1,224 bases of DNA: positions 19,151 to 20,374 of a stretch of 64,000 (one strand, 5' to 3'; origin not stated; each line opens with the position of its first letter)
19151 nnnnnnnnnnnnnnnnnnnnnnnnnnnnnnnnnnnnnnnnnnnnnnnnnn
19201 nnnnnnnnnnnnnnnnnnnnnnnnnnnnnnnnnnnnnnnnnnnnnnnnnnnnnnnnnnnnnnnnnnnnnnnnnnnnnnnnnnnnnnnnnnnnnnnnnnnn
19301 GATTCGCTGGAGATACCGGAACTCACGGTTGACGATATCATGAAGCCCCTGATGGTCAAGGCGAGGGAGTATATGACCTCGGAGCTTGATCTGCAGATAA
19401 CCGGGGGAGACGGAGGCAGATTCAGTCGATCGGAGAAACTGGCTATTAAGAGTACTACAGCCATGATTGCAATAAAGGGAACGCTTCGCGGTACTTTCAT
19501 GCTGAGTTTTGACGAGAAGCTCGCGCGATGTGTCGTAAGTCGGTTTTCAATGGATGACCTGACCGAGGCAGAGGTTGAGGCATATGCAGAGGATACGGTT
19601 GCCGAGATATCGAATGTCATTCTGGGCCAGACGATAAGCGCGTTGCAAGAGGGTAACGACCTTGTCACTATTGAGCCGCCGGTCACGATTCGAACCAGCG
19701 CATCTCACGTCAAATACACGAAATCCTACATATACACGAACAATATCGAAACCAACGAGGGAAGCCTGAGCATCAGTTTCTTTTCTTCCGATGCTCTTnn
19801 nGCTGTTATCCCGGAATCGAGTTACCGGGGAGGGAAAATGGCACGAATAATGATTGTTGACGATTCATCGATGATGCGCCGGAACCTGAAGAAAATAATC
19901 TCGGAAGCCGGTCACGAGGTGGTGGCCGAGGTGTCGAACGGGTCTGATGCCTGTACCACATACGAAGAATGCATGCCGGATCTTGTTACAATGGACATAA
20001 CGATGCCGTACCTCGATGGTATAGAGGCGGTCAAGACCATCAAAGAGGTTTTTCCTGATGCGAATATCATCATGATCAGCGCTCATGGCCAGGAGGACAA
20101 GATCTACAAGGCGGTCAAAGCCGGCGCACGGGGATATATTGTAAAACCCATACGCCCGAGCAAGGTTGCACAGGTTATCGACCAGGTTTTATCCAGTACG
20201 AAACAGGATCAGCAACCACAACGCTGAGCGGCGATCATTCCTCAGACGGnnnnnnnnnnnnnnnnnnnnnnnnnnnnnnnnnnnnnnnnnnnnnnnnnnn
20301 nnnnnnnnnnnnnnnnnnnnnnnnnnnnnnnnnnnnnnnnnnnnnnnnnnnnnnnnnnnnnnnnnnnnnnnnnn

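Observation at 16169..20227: MCP-independent chemosensory-type kinase: PAS array - Hpt - CheA catalytic core - CheX/CheC-like phosphatase in one polypeptide, with an adjacent CheY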

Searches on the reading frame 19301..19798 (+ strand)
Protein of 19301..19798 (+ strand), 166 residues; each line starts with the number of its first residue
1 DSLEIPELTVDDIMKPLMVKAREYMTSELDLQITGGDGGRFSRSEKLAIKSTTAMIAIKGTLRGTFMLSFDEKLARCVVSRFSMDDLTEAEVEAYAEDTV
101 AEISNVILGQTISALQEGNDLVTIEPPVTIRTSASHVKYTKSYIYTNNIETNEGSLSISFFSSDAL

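Call 20: find_homologous_proteins(query=window:19301-19798:+, max_evalue=0.001)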
Query window:19301-19798:+: 45 candidates shared short words with the query, none scored E <= 0.001.

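Call 29: search_solved_structures(query=A2, max_evalue=1, show_alignments=3)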
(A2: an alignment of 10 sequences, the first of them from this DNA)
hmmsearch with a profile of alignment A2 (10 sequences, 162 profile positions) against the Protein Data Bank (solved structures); distinct sequences matched with E-value up to 1: 9.
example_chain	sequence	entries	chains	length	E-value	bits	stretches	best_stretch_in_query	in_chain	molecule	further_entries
3h2d_A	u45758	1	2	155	4.5e-09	39.3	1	38-138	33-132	CheC-like superfamily protein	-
3hzh_B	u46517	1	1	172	6.2e-09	38.8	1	10-140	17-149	Chemotaxis operon protein (CheX)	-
3hm4_A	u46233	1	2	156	7.7e-09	38.5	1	35-156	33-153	Chemotaxis protein CheX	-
3iic_A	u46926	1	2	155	1.1e-08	38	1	42-137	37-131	CheC domain protein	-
3h4y_A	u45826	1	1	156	1.1e-08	38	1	37-156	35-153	putative chemotaxis protein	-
1xko_A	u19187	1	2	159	1.2e-08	37.9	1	8-129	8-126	CHEMOTAXIS protein cheX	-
1squ_A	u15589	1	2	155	1.5e-08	37.5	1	8-129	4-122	CheX protein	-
6vpw_A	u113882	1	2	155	7.9e-08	35.2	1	25-136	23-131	Chemotaxis protein CheX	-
4hyn_A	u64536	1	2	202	0.00033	23.4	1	15-125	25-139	CheC, inhibitor of MCP methylation / FliN fusion protein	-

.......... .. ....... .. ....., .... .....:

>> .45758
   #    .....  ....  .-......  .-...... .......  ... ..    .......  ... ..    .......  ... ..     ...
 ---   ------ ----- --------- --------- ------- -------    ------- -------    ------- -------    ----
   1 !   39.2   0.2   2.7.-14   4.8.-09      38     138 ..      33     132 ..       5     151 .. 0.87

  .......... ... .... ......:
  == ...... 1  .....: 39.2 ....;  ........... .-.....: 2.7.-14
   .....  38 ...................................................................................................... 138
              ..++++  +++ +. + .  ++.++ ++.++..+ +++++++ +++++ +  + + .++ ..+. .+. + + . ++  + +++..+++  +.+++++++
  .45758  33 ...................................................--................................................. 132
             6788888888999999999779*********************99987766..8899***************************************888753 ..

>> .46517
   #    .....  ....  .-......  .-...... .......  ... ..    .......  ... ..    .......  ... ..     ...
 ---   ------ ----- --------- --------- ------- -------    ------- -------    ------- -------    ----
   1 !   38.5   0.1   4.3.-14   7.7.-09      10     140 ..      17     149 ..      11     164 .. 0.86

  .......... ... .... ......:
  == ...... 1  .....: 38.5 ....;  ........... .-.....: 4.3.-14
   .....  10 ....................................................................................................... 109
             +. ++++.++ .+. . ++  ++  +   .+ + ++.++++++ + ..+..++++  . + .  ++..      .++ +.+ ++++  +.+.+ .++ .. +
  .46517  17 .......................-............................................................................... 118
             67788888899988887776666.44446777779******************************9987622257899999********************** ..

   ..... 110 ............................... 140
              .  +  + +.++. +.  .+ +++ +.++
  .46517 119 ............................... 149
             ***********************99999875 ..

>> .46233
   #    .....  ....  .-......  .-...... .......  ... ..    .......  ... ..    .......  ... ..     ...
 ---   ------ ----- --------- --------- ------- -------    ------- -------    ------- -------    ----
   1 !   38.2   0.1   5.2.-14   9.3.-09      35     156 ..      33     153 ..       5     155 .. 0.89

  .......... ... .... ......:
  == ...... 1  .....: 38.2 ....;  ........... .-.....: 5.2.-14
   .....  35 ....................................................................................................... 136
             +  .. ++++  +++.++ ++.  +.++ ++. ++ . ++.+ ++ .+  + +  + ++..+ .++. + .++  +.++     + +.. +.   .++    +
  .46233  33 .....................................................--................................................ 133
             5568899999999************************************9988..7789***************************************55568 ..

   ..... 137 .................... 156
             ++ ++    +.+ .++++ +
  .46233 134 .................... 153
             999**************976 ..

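Call 38: search_protein_representatives(alignment_id=A2)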
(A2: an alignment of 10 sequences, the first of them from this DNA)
Query: 10 sequences, 162 profile positions. Proteins with E-value up to 0.001 (for the whole library): 1944; up to 1e-10: 489; up to 1e-30: 19. The best 150 are listed.
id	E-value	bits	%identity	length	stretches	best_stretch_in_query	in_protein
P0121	7.0e-51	188.2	-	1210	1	2-161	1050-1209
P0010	7.3e-44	165.4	-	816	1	2-159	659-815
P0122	1.2e-43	164.7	-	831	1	2-161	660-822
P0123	1.7e-36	141.5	-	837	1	4-161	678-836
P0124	2.2e-36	141.1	-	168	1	2-160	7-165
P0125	1.6e-33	131.8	-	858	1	2-160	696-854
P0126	1.9e-33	131.6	-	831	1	1-158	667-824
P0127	8.4e-33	129.5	-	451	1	3-161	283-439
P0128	1.1e-32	129.1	-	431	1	2-159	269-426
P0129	1.7e-32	128.4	-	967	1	3-159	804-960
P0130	1.8e-32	128.4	-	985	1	4-158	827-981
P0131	2.1e-32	128.2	-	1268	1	4-157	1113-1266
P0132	3.0e-32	127.6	-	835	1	3-160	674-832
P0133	3.1e-32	127.6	-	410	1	4-157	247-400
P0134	5.3e-32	126.8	-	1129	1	3-157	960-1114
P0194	1.4e-23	99.4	-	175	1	2-157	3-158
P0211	3.0e-22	95.1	-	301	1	3-158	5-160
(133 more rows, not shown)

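Call 43: predict_structure(alignment_id=A2)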
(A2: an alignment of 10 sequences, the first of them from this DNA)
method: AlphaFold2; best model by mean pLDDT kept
length: 162 residues; sequences in the alignment: 10
mean_pLDDT: 83.7   pTM: 0.82
mean pLDDT of the five models: 83.7, 83.0, 82.2, 81.9, 81.6
residues with pLDDT >= 90: 70; 70-90: 68; 50-70: 22; < 50: 2
segments of 3 or more residues with pLDDT < 50: none
pLDDT, mean of each block of 10 residues (from residue 1): 77 92 93 74 80 88 93 88 85 92 88 69 85 67 93 85 36
secondary structure, 60 per line:
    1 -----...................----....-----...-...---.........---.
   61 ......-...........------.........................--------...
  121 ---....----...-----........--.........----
elements in order: H6-24 E29-32 E38-40 E42-44 E48-56 E60-66 H68-78 H85-109 E118-120 E124-127 E132-134 E140-147 E150-158

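Call 57: search_protein_families(library=pfam, alignment_id=A4, max_evalue=0.001)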
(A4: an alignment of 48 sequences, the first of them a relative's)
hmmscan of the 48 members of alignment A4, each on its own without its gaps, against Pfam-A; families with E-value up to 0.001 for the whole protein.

A. member 1, P0122 (831 aa): 3 families
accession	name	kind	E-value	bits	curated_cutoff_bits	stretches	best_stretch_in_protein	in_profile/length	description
PF02518.31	HATPase_c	-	2.1e-17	64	26.4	1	515-654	4-110/111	Histidine kinase-, DNA gyrase B-, and HSP90-like ATPase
PF13690.11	CheX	-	6.6e-09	36.2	27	1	705-795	1-84/94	Chemotaxis phosphatase CheX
PF01627.28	Hpt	-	6.4e-08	33.2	24.6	1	330-389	12-67/84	Hpt domain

B. families by the number of members that match (of 48 scanned): 33 families (the first 25 are shown)
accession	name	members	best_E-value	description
PF02518.31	HATPase_c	48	1.3e-19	Histidine kinase-, DNA gyrase B-, and HSP90-like ATPase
PF13690.11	CheX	48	1.3e-14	Chemotaxis phosphatase CheX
PF01627.28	Hpt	15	6.4e-08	Hpt domain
PF00672.30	HAMP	8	1.2e-11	HAMP domain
PF07695.17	7TMR-DISM_7TM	7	1.9e-22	7TM diverse intracellular signalling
PF13426.13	PAS_9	5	3.6e-29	PAS domain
PF00989.32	PAS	5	4.2e-24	PAS fold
PF13188.13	PAS_8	4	9e-16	PAS domain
PF08448.16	PAS_4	3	1.5e-14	PAS fold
PF02906.19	Fe_hyd_lg_C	2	2.6e-38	Iron only hydrogenase large subunit, C-terminal domain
PF02743.24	dCache_1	2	2.9e-26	Cache domain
PF00072.30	Response_reg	2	1.4e-22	Response regulator receiver domain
PF12837.12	Fer4_6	2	3.5e-11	4Fe-4S binding domain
PF00037.32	Fer4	2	8.6e-09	4Fe-4S binding domain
PF04060.18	FeS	2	2.9e-06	Putative Fe-S cluster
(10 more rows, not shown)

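Call 60: find_encoding_contigs(protein=P0211, flank=6000, max_places=2)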
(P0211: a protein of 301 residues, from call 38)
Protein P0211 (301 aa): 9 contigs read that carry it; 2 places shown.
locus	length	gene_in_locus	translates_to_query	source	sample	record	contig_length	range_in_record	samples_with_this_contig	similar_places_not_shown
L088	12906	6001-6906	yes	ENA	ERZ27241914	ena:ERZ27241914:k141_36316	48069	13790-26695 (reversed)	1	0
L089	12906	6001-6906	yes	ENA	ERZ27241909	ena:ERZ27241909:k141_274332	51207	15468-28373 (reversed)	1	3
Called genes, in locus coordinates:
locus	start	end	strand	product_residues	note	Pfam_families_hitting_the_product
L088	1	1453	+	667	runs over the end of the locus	PF00664:ABC_membrane, PF00005:ABC_tran, PF02463:SMC_N (weak)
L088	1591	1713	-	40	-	PF06397:Desulfoferrod_N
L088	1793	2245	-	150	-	-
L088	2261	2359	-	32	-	-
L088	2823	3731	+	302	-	PF04069:OpuAC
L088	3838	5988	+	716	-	PF02518:HATPase_c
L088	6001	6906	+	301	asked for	PF13690:CheX, PF00072:Response_reg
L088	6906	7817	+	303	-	PF00990:GGDEF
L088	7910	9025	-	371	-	PF04851:ResIII (weak), PF00270:DEAD, PF00271:Helicase_C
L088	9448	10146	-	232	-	PF01027:Bax1-I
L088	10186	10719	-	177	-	-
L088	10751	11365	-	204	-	-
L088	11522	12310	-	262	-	PF01503:PRA-PH (faint), PF03819:MazG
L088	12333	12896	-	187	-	PF02674:Colicin_V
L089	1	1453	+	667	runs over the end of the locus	PF00664:ABC_membrane, PF00005:ABC_tran, PF02463:SMC_N (weak)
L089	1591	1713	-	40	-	PF06397:Desulfoferrod_N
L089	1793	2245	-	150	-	-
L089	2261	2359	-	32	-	-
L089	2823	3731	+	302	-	PF04069:OpuAC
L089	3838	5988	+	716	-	PF02518:HATPase_c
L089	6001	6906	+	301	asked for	PF13690:CheX, PF00072:Response_reg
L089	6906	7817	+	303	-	PF00990:GGDEF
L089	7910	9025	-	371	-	PF04851:ResIII (weak), PF00270:DEAD, PF00271:Helicase_C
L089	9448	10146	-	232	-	PF01027:Bax1-I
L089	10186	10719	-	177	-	-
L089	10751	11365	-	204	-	-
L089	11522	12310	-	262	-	PF01503:PRA-PH (faint), PF03819:MazG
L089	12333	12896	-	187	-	PF02674:Colicin_V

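Call 61: find_encoding_contigs(protein=P0194, flank=6000, max_places=2)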
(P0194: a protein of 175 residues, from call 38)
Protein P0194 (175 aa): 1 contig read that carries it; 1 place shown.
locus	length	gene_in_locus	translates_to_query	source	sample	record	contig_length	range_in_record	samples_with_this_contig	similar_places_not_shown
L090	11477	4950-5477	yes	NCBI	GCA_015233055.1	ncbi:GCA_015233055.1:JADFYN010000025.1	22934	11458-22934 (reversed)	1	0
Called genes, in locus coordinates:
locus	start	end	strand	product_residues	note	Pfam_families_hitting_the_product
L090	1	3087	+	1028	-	PF17201:Cache_3-Cache_2 (weak), PF13188:PAS_8 (faint), PF13426:PAS_9 (weak), PF00512:HisKA, PF02518:HATPase_c, PF00072:Response_reg, PF01627:Hpt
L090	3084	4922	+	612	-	PF00072:Response_reg, PF02518:HATPase_c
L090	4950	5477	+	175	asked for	PF13690:CheX (weak)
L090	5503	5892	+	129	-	PF00072:Response_reg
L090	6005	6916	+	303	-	PF00990:GGDEF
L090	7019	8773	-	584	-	PF02771:Acyl-CoA_dh_N, PF02770:Acyl-CoA_dh_M, PF00441:Acyl-CoA_dh_1, PF22924:ACOX_C_alpha1 (weak), PF08028:Acyl-CoA_dh_2, PF21343:ACAD9-ACADV_C (faint), PF21263:Acyl-CoA-dh_C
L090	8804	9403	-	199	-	PF01184:Gpr1_Fun34_YaaH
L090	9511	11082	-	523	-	PF00501:AMP-binding, PF13193:AMP-binding_C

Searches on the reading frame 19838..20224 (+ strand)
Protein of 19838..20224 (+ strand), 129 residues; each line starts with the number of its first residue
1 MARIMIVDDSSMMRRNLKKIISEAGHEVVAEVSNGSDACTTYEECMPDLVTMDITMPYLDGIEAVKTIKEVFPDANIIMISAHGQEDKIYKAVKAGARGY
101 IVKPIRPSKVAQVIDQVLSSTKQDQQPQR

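Call 3: search_protein_families(library=pfam, proteins=[window:19838-20224:+], max_evalue=1)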
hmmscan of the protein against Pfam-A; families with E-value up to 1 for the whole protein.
window:19838-20224:+ (129 aa): 1 family
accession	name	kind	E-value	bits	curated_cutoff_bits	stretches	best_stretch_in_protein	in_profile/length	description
PF00072.30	Response_reg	-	6.9e-30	103.9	30.2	1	4-114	1-110/111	Response regulator receiver domain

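Call 4: search_protein_families(library=ncbifam, proteins=[window:19838-20224:+], max_evalue=1)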
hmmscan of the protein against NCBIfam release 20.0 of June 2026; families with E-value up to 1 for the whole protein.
window:19838-20224:+ (129 aa): 111 families (the best 25 are shown)
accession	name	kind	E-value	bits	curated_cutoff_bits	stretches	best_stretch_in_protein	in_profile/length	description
NF041367.1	CheY_Halo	equivalog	3.5e-36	124.1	200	1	4-117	1-113/114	chemotaxis protein CheY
NF001965.0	PRK00742.1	subfamily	1e-24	87.4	293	1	2-107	4-111/357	chemotaxis-specific protein-glutamate methyltransferase CheB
NF007935.0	PRK10651.1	equivalog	2.2e-24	85.8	250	1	2-117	7-123/216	two-component system response regulator NarL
NF052445.1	RespRegMctR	equivalog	6.5e-23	81.2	300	1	3-119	3-120/205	two-component system response regulator MctR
TIGR02875.1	spore_0_A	equivalog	4.6e-21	75.2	200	1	3-124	4-128/262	sporulation transcription factor Spo0A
NF009206.0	PRK12555.1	subfamily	4.8e-21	75.1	342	1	3-107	2-108/340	chemotaxis-specific protein-glutamate methyltransferase CheB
NF007018.1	PRK09483.1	equivalog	7.2e-21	74.8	280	1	1-120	1-121/217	UvrY/SirA/GacA family response regulator transcription factor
NF008469.0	PRK11361.1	equivalog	1e-20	73.9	714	1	2-118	5-120/461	acetoacetate metabolism transcriptional regulator AtoC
NF045944.1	ResRegRpaBCyano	equivalog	2.3e-19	69.7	330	1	5-126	1-120/229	response regulator transcription factor RpaB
NF007901.0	PRK10610.1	equivalog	1.6e-18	67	189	1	3-115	7-121/129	chemotaxis response regulator CheY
NF011896.0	PRK15369.1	equivalog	3.1e-18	66.2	242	1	2-106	4-109/211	two component system response regulator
NF045505.1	RR_RssB_Pseudo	equivalog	9.4e-18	64.4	700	1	2-106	6-109/394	two-component system response regulator RssB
NF040689.1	MtrAB_MtrA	equivalog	1.1e-17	64.2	300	1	4-123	1-118/219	MtrAB system response regulator MtrA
TIGR02154.1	PhoB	equivalog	1.1e-17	64.1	296.2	1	2-125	3-127/226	phosphate regulon transcriptional regulator PhoB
NF041733.1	resp_reg_CseB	equivalog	2.1e-17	63.3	350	1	3-125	2-122/228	two-component system response regulator CseB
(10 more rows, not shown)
